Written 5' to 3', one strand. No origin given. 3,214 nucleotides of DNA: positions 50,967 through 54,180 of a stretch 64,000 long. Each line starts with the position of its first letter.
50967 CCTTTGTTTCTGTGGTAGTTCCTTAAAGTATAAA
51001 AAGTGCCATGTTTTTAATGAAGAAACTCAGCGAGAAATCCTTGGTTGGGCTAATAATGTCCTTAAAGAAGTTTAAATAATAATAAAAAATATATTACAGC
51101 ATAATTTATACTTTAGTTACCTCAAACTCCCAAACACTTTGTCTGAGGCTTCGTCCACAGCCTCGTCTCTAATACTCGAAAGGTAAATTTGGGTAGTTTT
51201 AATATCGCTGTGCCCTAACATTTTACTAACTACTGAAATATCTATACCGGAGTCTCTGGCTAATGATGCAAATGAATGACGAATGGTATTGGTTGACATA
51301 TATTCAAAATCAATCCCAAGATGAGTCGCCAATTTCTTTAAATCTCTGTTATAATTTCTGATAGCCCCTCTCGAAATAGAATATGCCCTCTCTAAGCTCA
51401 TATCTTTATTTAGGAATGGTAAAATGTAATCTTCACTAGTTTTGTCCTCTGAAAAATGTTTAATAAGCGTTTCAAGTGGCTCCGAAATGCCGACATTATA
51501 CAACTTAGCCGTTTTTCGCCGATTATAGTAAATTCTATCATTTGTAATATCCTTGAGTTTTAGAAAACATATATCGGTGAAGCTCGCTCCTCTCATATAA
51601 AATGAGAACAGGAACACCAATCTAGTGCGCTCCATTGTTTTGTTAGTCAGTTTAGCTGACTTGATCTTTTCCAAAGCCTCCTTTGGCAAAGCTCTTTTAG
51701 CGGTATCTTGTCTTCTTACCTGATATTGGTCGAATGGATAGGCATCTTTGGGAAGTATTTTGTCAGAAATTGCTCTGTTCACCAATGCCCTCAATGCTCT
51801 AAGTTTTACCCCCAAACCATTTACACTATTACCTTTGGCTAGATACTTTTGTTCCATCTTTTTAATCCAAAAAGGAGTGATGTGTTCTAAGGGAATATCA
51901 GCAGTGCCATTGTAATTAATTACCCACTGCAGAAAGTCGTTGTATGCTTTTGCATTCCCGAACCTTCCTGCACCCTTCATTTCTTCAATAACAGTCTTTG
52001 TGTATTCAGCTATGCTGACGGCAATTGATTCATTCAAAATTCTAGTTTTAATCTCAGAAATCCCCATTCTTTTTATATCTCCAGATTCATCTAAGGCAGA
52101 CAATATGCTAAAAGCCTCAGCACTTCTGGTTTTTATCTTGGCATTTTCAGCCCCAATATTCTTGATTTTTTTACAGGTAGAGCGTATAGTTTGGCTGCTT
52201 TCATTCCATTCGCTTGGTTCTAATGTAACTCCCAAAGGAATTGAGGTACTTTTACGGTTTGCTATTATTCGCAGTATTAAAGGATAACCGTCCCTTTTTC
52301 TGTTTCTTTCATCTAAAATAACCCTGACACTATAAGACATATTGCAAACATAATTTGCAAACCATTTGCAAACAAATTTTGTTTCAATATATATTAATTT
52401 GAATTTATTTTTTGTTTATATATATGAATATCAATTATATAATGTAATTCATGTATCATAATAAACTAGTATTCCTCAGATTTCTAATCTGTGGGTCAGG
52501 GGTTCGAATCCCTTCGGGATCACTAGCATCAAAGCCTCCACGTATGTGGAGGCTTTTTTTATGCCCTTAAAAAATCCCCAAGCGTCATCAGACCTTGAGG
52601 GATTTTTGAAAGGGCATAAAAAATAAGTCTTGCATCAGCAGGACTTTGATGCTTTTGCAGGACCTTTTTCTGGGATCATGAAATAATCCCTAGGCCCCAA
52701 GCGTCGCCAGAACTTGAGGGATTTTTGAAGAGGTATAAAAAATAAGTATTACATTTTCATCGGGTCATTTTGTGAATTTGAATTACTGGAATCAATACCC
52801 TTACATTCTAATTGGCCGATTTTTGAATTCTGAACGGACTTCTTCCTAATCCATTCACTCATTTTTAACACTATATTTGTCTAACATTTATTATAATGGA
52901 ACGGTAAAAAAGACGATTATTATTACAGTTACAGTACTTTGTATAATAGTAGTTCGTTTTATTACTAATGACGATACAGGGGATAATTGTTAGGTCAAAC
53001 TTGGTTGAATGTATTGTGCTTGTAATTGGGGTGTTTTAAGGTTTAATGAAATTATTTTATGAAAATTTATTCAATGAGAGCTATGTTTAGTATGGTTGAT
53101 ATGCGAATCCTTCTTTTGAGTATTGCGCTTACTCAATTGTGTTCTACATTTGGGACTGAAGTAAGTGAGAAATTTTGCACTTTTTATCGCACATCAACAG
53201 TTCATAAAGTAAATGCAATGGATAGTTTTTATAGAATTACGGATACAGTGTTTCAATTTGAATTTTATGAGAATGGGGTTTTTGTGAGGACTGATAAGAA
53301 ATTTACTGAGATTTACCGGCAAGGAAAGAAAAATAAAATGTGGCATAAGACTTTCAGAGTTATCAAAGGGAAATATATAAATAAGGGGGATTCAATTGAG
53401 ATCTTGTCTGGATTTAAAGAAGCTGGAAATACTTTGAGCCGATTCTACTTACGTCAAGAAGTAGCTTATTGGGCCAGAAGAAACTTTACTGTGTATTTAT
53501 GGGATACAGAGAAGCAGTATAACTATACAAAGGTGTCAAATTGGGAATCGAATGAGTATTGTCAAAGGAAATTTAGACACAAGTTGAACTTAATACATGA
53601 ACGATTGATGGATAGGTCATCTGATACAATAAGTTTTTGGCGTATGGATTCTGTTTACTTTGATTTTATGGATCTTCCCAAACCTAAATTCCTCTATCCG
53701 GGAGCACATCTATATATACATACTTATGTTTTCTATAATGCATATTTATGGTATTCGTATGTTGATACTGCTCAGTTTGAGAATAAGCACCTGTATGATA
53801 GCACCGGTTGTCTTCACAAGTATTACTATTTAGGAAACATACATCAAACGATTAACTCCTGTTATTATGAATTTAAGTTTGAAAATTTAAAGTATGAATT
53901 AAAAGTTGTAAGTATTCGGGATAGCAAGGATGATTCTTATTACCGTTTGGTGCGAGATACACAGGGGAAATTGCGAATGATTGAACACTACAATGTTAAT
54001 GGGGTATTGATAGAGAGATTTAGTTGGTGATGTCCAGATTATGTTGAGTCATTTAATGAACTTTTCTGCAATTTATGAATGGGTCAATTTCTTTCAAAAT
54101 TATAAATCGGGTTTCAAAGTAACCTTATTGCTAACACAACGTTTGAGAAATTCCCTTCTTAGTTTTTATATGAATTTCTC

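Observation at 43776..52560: Composite genomic island: intact integrase plus 3' tRNA-Arg(TCT)-like att remnant, arm-type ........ repeats, and a decayed second P4-type integrase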

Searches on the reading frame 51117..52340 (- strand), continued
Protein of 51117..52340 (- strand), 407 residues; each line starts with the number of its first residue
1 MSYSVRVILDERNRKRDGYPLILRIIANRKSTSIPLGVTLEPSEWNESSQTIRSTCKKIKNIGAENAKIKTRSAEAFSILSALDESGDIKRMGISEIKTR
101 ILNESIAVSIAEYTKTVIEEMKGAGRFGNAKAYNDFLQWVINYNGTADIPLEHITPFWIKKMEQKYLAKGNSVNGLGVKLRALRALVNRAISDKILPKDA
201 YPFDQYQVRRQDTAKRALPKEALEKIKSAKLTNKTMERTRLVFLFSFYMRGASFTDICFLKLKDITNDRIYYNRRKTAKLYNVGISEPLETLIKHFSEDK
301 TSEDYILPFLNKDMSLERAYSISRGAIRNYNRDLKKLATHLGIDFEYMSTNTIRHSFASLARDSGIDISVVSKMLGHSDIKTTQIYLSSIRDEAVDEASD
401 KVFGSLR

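Call 74: search_dna_similar(query=window:51117-52340:-, collection=phages, mode=protein, max_rows=10)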
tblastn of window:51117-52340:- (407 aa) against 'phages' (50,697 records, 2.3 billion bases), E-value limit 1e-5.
Records with a match: 70; places in all: 81; records where one place covers at least 80% of the query: 27.
Best place of each record, by identity: <60% 70.
By first word of the organism name: Bacteriophage 44; Bacteroides 12; Brevibacillus 3; Thomasclavelia 2; Salmonella 2; Vibrio 2; Listeria 2; Bacillus 1; Dulem 1; Phocaeicola 1.
By host as written in the record: - 47; Brevibacillus laterosporus 3; Bacteroides sp. 2; Thomasclavelia ramosa YY17 2; Listeria monocytogenes 2; Bacteroides uniformis MB18-33 1; Bacteroides uniformis MB18-80 1; Bacteroides caecimuris 1; and 11 more.
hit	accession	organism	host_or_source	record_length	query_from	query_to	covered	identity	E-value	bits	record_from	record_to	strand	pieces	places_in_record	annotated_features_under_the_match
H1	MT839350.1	Bacteriophage sp.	human fecal samples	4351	1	398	98%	30.3%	5e-44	169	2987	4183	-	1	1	record has no annotation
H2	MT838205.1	Bacteriophage sp.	human fecal samples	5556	4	402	98%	29.2%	1e-38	153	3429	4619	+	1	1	record has no annotation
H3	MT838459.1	Bacteriophage sp.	human fecal samples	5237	19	398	93%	30.3%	4e-42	163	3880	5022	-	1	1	record has no annotation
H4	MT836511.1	Bacteriophage sp.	human fecal samples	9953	17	407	96%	29.0%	6e-34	140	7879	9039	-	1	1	record has no annotation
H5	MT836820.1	Bacteriophage sp.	human fecal samples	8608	24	406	94%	29.4%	5e-39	155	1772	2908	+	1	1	record has no annotation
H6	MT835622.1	Bacteriophage sp.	human fecal samples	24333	21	406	95%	28.9%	1e-36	148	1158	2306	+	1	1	record has no annotation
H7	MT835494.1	Bacteriophage sp.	human fecal samples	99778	21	406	95%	28.1%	6e-34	140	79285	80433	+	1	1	record has no annotation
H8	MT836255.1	Bacteriophage sp.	human fecal samples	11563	21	403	94%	28.0%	6e-35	142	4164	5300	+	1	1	record has no annotation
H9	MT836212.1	Bacteriophage sp.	human fecal samples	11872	4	402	98%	26.8%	2e-21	102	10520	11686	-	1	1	record has no annotation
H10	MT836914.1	Bacteriophage sp.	human fecal samples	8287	19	403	95%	27.6%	4e-30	128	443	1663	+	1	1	record has no annotation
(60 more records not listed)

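Call 75: search_dna_similar(query=window:51117-52340:-, collection=plasmids, mode=protein, max_rows=10)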
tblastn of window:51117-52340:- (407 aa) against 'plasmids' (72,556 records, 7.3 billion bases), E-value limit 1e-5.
Records with a match: 146; places in all: 192; records where one place covers at least 80% of the query: 47.
Best place of each record, by identity: <60% 146.
By first word of the organism name: Bacteroides 38; Parabacteroides 25; Phocaeicola 17; Klebsiella 12; Enterobacter 6; Clostridium 4; Escherichia 4; Sinorhizobium 4; Prevotella 3; Mesorhizobium 3; and 21 more.
By predicted mobility (MOB-suite, as given by PLSDB): non-mobilizable 117; mobilizable 19; conjugative 10.
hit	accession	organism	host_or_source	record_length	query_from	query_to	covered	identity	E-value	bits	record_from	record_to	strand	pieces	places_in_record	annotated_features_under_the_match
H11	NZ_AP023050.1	Alistipes indistinctus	Homo sapiens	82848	24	406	94%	28.8%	2e-38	154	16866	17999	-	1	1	site-specific integrase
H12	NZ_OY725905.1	Bacteroides finegoldii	-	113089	1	387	95%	27.4%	2e-37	151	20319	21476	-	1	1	site-specific integrase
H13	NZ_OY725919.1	Bacteroides finegoldii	-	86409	1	398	98%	26.6%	3e-34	142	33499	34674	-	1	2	site-specific integrase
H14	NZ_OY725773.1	Parabacteroides distasonis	-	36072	21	406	95%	27.3%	3e-31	133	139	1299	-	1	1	site-specific integrase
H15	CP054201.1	Bacteroides uniformis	Homo sapiens,whole organism,feces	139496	21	406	95%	27.3%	3e-31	133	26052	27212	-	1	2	record has no annotation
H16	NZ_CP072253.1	Bacteroides cellulosilyticus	Homo sapiens,cultured bacterial ...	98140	21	406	95%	27.3%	3e-31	133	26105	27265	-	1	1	site-specific integrase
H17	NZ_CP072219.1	Bacteroides xylanisolvens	Homo sapiens,cultured bacterial ...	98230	21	406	95%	27.3%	3e-31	133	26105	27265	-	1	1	site-specific integrase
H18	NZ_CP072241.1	Bacteroides uniformis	Homo sapiens,cultured bacterial ...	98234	21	406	95%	27.3%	3e-31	133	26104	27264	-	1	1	site-specific integrase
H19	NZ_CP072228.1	Bacteroides eggerthii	Homo sapiens,cultured bacterial ...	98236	21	406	95%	27.3%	3e-31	133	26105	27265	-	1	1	site-specific integrase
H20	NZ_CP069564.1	Bacteroides fragilis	-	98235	21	406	95%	27.3%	3e-31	133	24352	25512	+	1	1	site-specific integrase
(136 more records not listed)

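Call 82: find_homologous_proteins(query=L001:3107-4810:-, max_evalue=1e-100)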
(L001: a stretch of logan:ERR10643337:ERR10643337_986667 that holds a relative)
Query L001:3107-4810:- (567 aa): 1380 proteins with E <= 1e-100 among 8000 candidates; the best 120 are listed.
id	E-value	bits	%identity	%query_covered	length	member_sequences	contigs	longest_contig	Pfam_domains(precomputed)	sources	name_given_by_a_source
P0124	1.6e-205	702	58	100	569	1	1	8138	PF20469.5,PF13175.13,PF13476.13,PF02463.26,PF13304.13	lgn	-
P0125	1.1e-203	696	56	100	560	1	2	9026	PF20469.5,PF11398.15,PF13175.13,PF13476.13,PF02463.26,PF13304.13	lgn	-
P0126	2.5e-200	685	56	100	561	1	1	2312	PF11398.15,PF13175.13,PF13476.13,PF13555.13,PF02463.26,PF13304.13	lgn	-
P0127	2.3e-193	662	54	100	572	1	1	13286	PF20469.5,PF13175.13,PF13476.13,PF13555.13,PF02463.26,PF13304.13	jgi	jgi:putative ATP-dependent endonuclease of OLD family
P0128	3.3e-192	658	54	100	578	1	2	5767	PF20469.5,PF13175.13,PF13476.13,PF13555.13,PF02463.26,PF13304.13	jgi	jgi:putative ATP-dependent endonuclease of the OLD family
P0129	3.6e-192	658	54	99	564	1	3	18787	PF20469.5,PF13175.13,PF13476.13,PF13555.13,PF02463.26,PF13304.13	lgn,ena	-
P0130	4.1e-192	658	53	99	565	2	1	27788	PF13175.13,PF13476.13,PF13555.13,PF02463.26,PF13304.13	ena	-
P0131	1.2e-191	656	55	100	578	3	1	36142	PF20469.5,PF13175.13,PF13476.13,PF13555.13,PF02463.26,PF13304.13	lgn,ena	-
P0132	4.2e-191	655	54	99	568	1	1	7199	PF20469.5,PF13175.13,PF13476.13,PF13555.13,PF02463.26,PF13304.13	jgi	-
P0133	4.2e-191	655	53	100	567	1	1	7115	PF20469.5,PF11398.15,PF13175.13,PF13476.13,PF13555.13,PF02463.26,PF13304.13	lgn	-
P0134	7.7e-191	654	53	99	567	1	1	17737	PF13175.13,PF13476.13,PF02463.26,PF13304.13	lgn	-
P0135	1.4e-190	653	52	99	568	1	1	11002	PF20469.5,PF13175.13,PF13476.13,PF02463.26,PF13304.13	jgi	-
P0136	1.3e-189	650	53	100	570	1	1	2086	PF20469.5,PF13175.13,PF13476.13,PF02463.26,PF13304.13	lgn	-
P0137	1.3e-189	650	52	99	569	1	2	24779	PF20469.5,PF11398.15,PF13175.13,PF13476.13,PF13555.13,PF02463.26,PF13304.13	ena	-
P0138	7.1e-189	647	53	100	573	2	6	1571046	PF13175.13,PF13476.13,PF13555.13,PF02463.26,PF13304.13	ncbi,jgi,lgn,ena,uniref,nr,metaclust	ncbi:MAG: hypothetical protein BGO70_01030 [Bacteroidetes bacterium 43-93]|uniref:ATP-dependent nucl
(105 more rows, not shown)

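Call 86: search_protein_families(library=pfam, proteins=[L118:5273-6229:-, L001:459-1334:+], max_evalue=5)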
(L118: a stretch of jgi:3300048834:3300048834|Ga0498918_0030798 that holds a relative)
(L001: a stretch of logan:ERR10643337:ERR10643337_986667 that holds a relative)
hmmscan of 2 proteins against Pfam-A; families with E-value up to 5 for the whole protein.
L118:5273-6229:- (318 aa): 4 families
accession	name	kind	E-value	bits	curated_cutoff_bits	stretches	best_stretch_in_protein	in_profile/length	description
PF16289.11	PIN_12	-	5.7e-14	53.3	32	1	5-154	30-172/172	PIN domain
PF18476.7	PIN_8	-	9.9e-05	22.8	26.1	1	9-152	33-208/227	PIN like domain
PF05589.17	DUF768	-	0.08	13.6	27.8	1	73-105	19-51/67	Protein of unknown function (DUF768)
PF22247.2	Diox-like_N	-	0.086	13.4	27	1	64-91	6-33/60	Catechol 2,3-dioxygenase-like N-terminal domain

L001:459-1334:+ (291 aa): 3 families
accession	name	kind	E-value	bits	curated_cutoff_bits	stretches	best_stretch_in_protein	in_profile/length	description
PF07508.19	Recombinase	-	4e-09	37.1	21.1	1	58-144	3-102/102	Recombinase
PF10805.13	DUF2730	-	0.035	14.6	24.9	1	219-262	18-63/102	Protein of unknown function (DUF2730)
PF14161.11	FAM110_N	-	0.053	14.2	22.2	1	212-240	15-43/115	Centrosome-associated N terminus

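Call 99: search_protein_families(library=phrogs, proteins=[window:51117-52340:-], max_evalue=0.001)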
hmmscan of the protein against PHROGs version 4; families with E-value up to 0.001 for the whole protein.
window:51117-52340:- (407 aa): 4 families
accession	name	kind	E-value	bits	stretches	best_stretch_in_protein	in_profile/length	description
phrog_1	-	integration and excision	1.1e-27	98.6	1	61-400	138-445/611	integrase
phrog_216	-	integration and excision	1.4e-21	77.9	1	207-398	45-233/301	integrase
phrog_7685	-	integration and excision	1.2e-07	32.5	1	325-401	162-234/240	integrase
phrog_7269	-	integration and excision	2.1e-05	25.4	1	331-398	14-77/89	integrase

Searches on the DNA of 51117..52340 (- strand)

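Call 50: search_rna_families(source=L113, threshold=evalue, max_evalue=5)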
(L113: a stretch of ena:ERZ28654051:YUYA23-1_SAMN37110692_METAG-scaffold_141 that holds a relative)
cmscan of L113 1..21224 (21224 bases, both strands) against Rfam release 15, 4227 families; matches with E-value up to 5: 2.
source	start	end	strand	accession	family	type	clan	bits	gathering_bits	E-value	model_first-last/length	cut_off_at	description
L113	7721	7793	-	RF00005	tRNA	Gene; tRNA;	CL00001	42.7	29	3.4e-06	1-71/71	no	tRNA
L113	15759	15816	-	RF02056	STnc390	Gene; sRNA;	-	24.3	50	0.22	1-60/60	no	Salmonella sRNA STnc390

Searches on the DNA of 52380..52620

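Call 12: search_rna_families(source=window, start=52380, end=52620, threshold=evalue, max_evalue=10, show_alignments=3)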
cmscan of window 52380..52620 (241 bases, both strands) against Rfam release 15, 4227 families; matches with E-value up to 10: 24.
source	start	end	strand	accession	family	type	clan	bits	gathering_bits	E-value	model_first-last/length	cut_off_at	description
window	52450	52562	+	RF01859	Phe_leader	Cis-reg; leader;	-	32.9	55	0.00051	1-125/125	no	Phenylalanine leader peptide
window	52524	52588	-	RF02063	STnc350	Gene; sRNA;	-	26.3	60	0.0049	1-68/68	no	Salmonella enterica sRNA STnc350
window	52441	52561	+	RF02435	SpF41_sRNA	Gene; sRNA;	-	24.7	52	0.058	1-105/105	no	Streptococcus sRNA SpF41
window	52525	52620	-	RF01859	Phe_leader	Cis-reg; leader;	-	23.9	55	0.05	14-125/125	5'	Phenylalanine leader peptide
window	52410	52567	+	RF02860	Arrc14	Gene; sRNA;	-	23.6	99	0.13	1-167/167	no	Actinobacillus sRNA 14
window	52475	52560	+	RF00079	OmrA-B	Gene; sRNA;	-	23.3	40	0.017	1-87/87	no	OmrA-B family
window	52498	52616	-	RF01661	ceN92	Gene; snRNA; snoRNA; HACA-box;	-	23.1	50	0.14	1-126/126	no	Caenorhabditis snoRNA ceN92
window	52463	52522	+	RF00005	tRNA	Gene; tRNA;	CL00001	21.8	29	0.021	1-71/71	no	tRNA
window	52384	52567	+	RF00124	IS102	Gene; sRNA;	-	21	46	0.12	1-206/206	no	IS102 RNA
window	52531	52557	+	RF02075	STnc230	Gene; sRNA;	-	20.5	50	0.81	48-74/83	no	Enterobacterial sRNA STnc230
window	52502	52569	+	RF00519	suhB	Gene; sRNA;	CL00108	20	41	0.045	1-77/77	no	Makes More Granules Regulator RNA (mmgR)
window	52523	52569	+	RF02362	Yfr10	Gene; sRNA;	-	19.9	43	0.92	1-78/78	no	Cyanobacterial functional RNA 10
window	52465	52560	+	RF02270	nse_sRNA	Gene;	-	19.3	75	0.41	1-73/73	no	Neisseria sigma-E sRNA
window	52532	52609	-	RF02236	asX2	Gene; sRNA;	-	17.9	70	0.24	1-87/87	no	Xanthomonas sRNA asX2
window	52484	52516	-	RF04351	Plastid-psbl-rps4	Cis-reg;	-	17.8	68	0.22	1-53/53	no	Plastid-psbl-rps4 3UTR RNA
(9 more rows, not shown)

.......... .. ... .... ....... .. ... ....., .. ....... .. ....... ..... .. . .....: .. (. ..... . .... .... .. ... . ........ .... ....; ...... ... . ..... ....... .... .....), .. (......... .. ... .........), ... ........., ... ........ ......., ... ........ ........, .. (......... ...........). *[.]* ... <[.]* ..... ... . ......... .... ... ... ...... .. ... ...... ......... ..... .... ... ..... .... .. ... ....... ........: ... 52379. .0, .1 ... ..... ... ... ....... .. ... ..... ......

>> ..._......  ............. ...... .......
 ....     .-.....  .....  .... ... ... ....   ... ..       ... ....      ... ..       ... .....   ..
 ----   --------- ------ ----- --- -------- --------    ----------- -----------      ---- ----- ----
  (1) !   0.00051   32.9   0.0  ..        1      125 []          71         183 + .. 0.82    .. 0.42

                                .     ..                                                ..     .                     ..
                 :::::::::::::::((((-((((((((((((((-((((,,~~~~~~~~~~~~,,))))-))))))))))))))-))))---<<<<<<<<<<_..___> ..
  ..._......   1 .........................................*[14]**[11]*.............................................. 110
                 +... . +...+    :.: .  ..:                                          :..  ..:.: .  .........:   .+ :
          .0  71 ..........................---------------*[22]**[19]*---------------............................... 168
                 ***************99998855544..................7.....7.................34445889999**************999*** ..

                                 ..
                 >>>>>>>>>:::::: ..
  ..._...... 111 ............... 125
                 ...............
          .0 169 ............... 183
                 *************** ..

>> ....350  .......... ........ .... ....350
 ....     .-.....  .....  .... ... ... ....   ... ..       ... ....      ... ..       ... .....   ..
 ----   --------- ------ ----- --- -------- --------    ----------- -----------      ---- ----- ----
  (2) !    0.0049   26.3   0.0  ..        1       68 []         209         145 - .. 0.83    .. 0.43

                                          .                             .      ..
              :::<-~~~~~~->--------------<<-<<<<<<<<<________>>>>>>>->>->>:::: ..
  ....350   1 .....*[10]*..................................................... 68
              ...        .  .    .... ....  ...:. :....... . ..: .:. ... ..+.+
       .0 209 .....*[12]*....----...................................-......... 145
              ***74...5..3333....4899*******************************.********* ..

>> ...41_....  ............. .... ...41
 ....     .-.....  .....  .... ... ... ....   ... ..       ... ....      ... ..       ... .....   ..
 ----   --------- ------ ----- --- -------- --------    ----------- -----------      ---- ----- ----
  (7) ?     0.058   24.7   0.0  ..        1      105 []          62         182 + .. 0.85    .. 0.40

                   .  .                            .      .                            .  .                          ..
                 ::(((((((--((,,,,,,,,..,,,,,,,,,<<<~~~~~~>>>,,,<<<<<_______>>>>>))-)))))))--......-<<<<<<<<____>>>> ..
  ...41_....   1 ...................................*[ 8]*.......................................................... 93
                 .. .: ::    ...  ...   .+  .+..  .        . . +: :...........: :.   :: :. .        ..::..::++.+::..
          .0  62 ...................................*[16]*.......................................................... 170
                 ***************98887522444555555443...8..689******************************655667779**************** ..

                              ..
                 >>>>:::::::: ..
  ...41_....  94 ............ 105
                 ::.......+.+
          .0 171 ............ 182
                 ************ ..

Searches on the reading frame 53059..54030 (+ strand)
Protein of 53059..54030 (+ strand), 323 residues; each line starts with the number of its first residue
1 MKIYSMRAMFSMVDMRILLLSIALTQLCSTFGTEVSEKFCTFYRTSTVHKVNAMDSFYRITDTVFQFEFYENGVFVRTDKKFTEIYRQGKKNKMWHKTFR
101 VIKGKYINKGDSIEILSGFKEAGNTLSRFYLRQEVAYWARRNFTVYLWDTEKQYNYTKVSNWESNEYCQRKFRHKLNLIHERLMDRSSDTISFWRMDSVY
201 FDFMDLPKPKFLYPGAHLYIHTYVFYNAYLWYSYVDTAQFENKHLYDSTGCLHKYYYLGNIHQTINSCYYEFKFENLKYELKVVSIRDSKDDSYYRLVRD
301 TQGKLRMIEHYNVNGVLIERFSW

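Call 7: search_protein_families(library=pfam, proteins=[window:53059-54030:+], max_evalue=0.01)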
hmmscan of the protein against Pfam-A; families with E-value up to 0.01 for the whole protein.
window:53059-54030:+ (323 aa): 0 families

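Call 21: find_encoding_contigs(protein=window:53059-54030:+, flank=10000, max_places=10)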
Protein window:53059-54030:+ (323 aa): 1 contig read that carries it; 1 place shown.
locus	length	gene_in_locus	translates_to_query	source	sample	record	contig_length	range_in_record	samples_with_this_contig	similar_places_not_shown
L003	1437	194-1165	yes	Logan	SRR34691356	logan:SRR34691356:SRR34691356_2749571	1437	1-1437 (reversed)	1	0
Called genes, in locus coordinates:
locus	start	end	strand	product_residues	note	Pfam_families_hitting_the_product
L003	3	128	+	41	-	?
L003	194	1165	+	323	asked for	-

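Call 36: search_protein_families(library=padloc, proteins=[window:53059-54030:+], max_evalue=0.01)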
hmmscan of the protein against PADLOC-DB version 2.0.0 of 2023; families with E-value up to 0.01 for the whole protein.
window:53059-54030:+ (323 aa): 0 families

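Call 37: search_protein_families(library=ncbifam, proteins=[window:53059-54030:+], max_evalue=0.1)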
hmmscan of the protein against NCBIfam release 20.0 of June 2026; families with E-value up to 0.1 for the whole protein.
window:53059-54030:+ (323 aa): 0 families

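Call 69: find_homologous_proteins(query=window:53059-54030:+, max_evalue=1e-10)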
Query window:53059-54030:+ (323 aa): 2 proteins with E <= 1e-10 among 211 candidates.
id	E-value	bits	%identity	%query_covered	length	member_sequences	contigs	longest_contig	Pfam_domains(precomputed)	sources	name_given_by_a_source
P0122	4.6e-216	735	99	100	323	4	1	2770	-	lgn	-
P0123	3.3e-48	183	35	98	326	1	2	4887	-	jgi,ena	-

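Call 70: find_encoding_contigs(protein=P0122, flank=10000, max_places=6)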
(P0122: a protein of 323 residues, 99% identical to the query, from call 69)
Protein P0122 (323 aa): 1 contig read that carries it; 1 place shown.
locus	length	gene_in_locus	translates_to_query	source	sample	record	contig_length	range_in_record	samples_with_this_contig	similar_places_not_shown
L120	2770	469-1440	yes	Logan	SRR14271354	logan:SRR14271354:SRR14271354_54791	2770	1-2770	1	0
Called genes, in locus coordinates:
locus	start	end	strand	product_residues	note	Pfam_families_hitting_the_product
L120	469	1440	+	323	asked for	-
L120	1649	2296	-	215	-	-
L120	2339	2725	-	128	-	-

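Call 99: search_protein_families(library=phrogs, proteins=[window:53059-54030:+], max_evalue=0.001)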
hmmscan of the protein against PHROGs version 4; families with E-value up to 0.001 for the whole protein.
window:53059-54030:+ (323 aa): 0 families
